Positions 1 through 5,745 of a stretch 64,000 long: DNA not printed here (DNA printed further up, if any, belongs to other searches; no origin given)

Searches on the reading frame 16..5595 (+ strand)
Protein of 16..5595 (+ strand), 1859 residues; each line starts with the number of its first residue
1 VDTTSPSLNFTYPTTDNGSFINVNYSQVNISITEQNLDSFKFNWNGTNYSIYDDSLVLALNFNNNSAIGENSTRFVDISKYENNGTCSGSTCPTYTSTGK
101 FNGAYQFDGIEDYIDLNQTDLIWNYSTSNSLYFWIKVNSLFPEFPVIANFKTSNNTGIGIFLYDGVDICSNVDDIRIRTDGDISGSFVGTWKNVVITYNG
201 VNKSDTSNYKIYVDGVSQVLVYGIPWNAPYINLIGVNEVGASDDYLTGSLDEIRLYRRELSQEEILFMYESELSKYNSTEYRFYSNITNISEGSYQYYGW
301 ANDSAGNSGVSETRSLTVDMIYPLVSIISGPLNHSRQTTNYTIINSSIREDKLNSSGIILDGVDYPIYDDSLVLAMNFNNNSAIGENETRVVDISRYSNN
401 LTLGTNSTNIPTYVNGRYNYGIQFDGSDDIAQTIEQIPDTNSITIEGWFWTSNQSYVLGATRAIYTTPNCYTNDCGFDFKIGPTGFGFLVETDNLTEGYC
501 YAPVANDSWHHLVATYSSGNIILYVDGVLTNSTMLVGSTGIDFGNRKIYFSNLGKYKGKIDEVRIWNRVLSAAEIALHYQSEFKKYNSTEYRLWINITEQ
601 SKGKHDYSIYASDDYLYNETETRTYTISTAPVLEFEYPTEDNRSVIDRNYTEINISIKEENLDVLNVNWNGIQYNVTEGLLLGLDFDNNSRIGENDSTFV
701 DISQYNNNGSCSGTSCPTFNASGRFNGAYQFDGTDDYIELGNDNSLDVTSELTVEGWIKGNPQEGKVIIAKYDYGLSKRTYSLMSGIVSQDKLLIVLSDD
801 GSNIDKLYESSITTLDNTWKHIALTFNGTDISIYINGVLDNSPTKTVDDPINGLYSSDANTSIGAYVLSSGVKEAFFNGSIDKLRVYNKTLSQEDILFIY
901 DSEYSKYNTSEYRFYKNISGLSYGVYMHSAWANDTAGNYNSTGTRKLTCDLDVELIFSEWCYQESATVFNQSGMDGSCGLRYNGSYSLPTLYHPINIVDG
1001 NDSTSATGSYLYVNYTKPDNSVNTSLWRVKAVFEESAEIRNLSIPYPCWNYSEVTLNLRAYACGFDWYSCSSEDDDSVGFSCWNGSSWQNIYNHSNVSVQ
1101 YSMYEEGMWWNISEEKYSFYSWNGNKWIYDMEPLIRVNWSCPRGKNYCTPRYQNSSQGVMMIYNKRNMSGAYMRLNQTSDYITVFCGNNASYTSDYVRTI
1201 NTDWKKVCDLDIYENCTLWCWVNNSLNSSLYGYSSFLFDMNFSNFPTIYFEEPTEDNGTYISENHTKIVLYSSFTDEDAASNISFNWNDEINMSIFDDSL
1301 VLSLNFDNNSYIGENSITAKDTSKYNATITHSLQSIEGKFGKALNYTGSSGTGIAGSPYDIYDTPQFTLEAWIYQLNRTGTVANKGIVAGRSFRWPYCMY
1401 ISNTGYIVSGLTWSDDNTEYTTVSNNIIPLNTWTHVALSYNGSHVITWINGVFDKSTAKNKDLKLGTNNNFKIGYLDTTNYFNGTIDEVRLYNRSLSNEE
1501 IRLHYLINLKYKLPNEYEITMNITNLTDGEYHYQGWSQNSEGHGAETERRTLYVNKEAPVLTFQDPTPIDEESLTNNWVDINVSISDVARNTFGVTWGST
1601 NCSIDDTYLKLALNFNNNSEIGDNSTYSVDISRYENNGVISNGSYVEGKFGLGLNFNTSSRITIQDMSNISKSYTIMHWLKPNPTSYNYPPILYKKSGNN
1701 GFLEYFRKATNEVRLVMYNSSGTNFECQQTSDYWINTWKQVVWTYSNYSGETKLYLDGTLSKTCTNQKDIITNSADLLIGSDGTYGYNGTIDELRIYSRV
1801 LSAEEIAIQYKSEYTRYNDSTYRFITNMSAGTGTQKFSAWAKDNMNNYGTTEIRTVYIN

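Call 12: search_protein_families(library=pfam, proteins=[window:16-5595:+], max_evalue=0.01)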
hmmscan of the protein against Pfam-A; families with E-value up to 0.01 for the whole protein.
window:16-5595:+ (1859 aa): 6 families
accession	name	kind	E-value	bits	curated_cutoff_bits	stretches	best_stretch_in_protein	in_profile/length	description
PF13385.13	Laminin_G_3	-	1.4e-102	340.6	27.6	5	732-896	1-150/151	Concanavalin A-like lectin/glucanases superfamily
PF02973.23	Sialidase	-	3.9e-09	36.7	26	1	828-897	116-182/189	Sialidase, N-terminal domain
PF02210.31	Laminin_G_2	-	4.4e-08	34.1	22.9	0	795-887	31-124/126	Laminin G domain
PF00054.30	Laminin_G_1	-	2.8e-05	24.8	24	0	503-551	49-98/131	Laminin G domain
PF06439.18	3keto-disac_hyd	-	0.0012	19.3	26.8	0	1410-1452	109-146/187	3-keto-disaccharide hydrolase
PF19077.6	Big_13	-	0.0021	19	27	0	286-319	68-101/102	Bacterial Ig-like domain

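Call 13: search_protein_families(library=phrogs, proteins=[window:16-5595:+], max_evalue=0.001)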
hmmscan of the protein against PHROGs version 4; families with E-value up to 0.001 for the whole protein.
window:16-5595:+ (1859 aa): 5 families
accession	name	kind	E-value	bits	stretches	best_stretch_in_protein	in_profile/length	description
phrog_8510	-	head and packaging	8.3e-57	193.8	5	696-908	704-905/1348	virion structural protein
phrog_3545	-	unknown function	1.9e-49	169.6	4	1292-1501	744-969/1115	-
phrog_24074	-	unknown function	4.4e-28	99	4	370-886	142-605/892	-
phrog_38322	-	unknown function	1.4e-15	58.2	2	1283-1491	280-485/506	-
phrog_21039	-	unknown function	3.5e-09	37.8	0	1730-1819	33-120/244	-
